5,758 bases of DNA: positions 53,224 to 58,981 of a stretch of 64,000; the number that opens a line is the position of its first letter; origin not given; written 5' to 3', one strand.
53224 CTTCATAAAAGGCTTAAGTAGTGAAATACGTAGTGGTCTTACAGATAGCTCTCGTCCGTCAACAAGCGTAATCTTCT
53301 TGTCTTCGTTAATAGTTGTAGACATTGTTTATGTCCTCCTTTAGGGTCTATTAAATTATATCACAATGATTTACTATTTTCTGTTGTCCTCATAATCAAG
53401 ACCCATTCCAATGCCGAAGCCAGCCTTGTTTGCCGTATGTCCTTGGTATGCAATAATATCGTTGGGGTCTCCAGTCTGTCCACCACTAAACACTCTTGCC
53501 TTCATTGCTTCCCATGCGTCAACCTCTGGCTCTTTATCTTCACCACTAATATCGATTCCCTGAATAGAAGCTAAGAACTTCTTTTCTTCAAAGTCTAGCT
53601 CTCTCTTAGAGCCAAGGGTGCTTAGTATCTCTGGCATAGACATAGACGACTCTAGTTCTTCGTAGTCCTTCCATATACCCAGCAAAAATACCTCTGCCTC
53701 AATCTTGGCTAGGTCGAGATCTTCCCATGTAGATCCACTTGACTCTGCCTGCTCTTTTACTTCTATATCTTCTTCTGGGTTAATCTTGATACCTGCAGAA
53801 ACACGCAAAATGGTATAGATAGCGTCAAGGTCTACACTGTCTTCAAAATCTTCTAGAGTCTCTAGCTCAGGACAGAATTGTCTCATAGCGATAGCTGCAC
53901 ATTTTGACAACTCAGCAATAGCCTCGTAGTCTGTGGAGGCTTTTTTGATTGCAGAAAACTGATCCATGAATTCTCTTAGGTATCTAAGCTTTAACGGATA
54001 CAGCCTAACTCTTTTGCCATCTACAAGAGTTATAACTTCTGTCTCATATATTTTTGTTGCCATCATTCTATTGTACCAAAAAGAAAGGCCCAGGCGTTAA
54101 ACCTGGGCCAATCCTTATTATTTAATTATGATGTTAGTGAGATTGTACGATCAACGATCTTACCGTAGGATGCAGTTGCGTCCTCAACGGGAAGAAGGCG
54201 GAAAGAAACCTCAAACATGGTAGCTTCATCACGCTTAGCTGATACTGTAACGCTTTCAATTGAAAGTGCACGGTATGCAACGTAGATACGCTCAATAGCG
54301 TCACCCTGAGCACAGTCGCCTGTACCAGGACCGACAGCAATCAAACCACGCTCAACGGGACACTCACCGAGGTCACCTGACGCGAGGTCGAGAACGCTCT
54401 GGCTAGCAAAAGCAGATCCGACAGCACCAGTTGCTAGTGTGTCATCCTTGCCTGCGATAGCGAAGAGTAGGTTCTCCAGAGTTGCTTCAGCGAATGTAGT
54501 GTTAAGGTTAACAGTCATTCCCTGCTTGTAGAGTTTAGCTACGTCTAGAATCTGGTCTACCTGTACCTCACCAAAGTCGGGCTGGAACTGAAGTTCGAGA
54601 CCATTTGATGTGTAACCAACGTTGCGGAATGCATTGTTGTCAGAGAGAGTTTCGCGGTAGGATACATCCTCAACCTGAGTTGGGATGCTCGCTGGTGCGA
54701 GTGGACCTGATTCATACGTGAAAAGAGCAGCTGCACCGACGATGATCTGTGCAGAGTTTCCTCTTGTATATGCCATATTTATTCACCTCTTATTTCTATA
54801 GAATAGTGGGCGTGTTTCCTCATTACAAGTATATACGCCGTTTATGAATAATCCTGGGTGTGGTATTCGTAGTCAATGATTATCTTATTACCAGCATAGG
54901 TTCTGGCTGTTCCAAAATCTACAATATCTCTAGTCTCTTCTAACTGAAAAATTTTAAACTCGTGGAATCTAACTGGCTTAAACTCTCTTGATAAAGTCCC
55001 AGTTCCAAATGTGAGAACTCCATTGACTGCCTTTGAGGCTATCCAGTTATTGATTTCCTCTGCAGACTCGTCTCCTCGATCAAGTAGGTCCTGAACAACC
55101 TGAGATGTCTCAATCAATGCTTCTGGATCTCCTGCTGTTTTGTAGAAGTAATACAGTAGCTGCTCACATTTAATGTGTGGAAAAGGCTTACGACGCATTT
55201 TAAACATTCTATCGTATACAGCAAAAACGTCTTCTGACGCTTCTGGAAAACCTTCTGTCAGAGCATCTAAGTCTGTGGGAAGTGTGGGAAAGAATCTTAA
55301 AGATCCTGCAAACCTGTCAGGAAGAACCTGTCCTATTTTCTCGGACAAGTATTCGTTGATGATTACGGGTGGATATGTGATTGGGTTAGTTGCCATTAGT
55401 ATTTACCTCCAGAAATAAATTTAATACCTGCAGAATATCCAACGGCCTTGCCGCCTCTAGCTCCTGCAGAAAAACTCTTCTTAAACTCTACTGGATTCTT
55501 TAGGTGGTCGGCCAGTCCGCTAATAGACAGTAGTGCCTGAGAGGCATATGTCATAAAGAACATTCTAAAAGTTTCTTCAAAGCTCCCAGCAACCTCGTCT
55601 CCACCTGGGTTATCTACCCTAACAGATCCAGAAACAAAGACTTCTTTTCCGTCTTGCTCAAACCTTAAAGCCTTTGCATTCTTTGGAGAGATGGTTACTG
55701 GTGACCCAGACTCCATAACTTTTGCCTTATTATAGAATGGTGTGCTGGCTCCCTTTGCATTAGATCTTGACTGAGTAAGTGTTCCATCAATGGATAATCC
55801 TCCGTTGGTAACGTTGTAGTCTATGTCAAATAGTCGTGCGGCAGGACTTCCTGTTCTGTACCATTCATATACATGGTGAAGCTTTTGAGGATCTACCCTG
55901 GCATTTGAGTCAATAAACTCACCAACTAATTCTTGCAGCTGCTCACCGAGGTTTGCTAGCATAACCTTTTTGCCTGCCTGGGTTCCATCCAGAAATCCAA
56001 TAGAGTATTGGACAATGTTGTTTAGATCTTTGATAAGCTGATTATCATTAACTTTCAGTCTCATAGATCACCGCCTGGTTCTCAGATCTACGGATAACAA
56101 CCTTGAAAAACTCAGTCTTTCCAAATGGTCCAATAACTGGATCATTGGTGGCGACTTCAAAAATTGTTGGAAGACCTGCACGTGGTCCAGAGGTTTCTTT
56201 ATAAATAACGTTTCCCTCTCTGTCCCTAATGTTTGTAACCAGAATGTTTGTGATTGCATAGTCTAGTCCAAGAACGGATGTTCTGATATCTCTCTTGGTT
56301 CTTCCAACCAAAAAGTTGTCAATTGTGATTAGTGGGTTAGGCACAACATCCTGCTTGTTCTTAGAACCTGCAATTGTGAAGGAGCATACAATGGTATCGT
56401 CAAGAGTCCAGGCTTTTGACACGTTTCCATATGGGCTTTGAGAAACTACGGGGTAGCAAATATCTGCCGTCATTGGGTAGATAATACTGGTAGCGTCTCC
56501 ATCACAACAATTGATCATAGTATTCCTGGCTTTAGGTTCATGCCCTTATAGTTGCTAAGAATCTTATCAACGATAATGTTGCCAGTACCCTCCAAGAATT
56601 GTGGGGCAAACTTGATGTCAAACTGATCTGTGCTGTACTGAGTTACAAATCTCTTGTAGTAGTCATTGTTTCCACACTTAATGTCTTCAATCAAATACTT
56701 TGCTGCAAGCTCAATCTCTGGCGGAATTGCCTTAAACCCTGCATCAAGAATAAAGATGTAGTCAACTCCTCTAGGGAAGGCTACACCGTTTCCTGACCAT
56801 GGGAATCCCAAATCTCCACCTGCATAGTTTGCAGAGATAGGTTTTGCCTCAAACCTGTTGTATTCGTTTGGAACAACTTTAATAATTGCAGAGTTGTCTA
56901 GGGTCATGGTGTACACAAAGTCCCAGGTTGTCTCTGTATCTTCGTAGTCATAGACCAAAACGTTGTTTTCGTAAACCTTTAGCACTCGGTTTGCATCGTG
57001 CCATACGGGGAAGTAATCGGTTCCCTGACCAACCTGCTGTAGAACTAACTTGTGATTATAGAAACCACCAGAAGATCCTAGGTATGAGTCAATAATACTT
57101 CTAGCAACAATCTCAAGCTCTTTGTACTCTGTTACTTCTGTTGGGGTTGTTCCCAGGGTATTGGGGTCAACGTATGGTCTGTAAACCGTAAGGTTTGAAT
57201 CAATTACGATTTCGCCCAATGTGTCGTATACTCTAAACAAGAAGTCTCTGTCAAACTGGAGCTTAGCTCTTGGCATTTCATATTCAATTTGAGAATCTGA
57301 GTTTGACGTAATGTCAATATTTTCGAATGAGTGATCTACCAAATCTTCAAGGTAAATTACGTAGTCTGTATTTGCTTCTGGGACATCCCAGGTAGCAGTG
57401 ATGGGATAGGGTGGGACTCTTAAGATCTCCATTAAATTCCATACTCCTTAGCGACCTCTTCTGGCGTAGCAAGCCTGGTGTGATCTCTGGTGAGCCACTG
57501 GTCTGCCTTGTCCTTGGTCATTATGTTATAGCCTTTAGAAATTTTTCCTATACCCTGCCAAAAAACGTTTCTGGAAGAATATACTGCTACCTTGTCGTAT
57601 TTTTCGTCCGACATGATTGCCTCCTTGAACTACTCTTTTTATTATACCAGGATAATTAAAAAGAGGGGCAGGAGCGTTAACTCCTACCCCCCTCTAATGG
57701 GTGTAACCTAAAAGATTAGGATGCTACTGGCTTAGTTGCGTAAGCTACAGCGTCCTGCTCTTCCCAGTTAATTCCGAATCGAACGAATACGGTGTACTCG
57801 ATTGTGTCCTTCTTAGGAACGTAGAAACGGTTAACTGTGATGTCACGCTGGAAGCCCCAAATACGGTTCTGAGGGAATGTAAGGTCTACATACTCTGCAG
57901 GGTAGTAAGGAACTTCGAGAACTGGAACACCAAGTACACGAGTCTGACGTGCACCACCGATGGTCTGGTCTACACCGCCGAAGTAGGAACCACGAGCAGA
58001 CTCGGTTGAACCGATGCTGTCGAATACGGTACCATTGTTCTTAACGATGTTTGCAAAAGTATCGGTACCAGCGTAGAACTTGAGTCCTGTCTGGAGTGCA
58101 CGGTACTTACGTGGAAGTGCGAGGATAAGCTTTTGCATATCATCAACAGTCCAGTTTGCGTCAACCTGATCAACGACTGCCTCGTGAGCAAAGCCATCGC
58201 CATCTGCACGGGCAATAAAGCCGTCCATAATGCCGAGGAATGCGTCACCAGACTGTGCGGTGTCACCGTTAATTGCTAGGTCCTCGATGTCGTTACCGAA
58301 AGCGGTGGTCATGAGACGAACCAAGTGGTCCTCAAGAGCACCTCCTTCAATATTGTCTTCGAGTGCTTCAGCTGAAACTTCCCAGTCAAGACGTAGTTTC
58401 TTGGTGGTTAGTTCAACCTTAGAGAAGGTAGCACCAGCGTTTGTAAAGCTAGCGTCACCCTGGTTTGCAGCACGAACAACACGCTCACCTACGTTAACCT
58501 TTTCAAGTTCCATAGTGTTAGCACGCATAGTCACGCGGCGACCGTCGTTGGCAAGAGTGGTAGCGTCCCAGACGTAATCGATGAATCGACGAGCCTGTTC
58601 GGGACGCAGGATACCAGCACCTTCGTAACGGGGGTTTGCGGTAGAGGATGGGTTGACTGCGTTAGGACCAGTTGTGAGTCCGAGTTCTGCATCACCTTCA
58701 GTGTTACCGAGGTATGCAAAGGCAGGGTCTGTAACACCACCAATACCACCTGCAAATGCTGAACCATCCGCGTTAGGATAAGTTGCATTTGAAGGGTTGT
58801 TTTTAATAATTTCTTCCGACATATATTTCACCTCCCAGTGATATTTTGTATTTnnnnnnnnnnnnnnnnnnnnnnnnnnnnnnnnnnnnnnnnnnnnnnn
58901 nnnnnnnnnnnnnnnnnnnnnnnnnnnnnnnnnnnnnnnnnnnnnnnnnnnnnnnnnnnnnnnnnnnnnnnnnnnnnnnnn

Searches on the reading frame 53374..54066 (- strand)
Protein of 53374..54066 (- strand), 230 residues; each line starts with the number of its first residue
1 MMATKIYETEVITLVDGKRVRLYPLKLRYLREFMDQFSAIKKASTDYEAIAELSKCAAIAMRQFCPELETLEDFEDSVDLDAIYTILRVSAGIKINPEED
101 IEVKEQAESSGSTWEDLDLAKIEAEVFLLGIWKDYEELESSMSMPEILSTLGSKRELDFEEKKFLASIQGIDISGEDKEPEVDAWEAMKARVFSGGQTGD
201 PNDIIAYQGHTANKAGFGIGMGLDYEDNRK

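Call 72: search_protein_families(library=phrogs, proteins=[window:53374-54066:-], max_evalue=0.001)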
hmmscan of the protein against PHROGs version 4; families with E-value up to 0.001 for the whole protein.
window:53374-54066:- (230 aa): 2 families
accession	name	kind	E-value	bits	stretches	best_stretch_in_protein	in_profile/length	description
phrog_10504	-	unknown function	7.7e-20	72.4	1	2-106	1-106/114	-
phrog_10474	-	unknown function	6.9e-11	43.3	1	131-182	1-54/86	-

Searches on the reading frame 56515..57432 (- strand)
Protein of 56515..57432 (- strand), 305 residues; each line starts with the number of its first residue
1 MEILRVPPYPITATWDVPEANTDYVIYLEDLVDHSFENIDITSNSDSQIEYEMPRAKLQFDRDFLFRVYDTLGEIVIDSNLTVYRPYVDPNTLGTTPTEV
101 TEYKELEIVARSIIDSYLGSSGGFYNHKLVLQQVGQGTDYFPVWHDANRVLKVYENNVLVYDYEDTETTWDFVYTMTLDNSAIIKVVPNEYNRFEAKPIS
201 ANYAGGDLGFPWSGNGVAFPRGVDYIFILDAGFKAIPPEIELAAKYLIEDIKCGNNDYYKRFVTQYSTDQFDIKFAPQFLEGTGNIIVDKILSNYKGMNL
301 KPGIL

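Call 72: search_protein_families(library=phrogs, proteins=[window:56515-57432:-], max_evalue=0.001)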
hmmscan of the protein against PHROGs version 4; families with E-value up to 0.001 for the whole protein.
window:56515-57432:- (305 aa): 1 family
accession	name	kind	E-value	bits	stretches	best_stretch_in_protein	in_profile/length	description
phrog_33253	-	unknown function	9.7e-07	29.4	1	232-298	235-304/309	-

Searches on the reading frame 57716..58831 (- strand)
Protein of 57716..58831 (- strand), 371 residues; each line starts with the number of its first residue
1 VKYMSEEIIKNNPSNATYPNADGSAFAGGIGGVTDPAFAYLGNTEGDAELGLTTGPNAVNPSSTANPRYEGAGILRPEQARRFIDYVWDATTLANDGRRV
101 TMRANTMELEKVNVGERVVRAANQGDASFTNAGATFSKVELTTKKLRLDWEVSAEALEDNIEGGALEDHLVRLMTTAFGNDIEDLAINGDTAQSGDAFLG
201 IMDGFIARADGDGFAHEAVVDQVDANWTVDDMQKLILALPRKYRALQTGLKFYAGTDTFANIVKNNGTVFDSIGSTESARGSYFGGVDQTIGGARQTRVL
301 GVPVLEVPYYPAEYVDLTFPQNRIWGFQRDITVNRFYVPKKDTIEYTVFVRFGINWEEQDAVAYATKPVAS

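Call 9: search_protein_families(library=phrogs, proteins=[window:57716-58831:-])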
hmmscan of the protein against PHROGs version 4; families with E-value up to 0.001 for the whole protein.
window:57716-58831:- (371 aa): 2 families
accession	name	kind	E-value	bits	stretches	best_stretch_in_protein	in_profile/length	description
phrog_1623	-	head and packaging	3.4e-77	260.8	1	68-367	19-302/305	virion structural protein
phrog_10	-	head and packaging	2.1e-08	34.6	1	66-366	360-634/752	major head protein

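Call 69: find_encoding_contigs(protein=window:57716-58831:-, flank=5000, max_places=6)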
Protein window:57716-58831:- (371 aa): no gene with exactly this product is on record in the collection.
